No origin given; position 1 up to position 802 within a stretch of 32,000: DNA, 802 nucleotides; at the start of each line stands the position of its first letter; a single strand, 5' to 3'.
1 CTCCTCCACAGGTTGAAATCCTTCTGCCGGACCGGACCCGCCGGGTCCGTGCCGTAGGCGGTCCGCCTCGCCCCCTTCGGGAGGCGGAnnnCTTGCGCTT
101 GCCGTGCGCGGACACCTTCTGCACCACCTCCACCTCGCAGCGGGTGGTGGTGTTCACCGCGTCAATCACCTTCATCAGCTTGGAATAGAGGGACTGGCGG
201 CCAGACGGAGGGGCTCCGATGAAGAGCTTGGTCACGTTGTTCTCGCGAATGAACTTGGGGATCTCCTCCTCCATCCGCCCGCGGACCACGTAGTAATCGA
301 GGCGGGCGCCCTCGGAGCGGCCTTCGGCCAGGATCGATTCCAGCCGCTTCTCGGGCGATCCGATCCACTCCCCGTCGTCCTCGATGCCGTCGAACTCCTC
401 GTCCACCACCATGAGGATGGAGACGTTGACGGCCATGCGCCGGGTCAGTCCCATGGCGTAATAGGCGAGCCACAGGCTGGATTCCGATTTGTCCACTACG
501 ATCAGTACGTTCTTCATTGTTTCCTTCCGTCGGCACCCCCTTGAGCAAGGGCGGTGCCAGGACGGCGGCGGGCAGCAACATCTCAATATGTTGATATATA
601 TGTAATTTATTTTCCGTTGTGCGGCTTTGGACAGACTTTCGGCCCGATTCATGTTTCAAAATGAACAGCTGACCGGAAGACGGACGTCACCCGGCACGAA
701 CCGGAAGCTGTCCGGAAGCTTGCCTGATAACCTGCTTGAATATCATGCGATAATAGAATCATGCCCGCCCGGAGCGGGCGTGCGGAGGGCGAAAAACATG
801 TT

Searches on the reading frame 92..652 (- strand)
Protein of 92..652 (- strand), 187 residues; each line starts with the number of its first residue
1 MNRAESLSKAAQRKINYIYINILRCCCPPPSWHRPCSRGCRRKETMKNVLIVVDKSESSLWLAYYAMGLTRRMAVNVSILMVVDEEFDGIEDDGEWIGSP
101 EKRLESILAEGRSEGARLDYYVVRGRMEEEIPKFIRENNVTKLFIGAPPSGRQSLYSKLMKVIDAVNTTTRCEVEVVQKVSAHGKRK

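Call 39: search_protein_families(library=pfam, proteins=[window:92-652:-], max_evalue=0.00001)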
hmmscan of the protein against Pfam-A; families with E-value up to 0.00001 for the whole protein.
window:92-652:- (187 aa): 1 family
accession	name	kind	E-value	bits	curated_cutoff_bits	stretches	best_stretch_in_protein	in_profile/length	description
PF00582.32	Usp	-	5.1e-07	30.8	24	1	46-177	1-140/141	Universal stress protein family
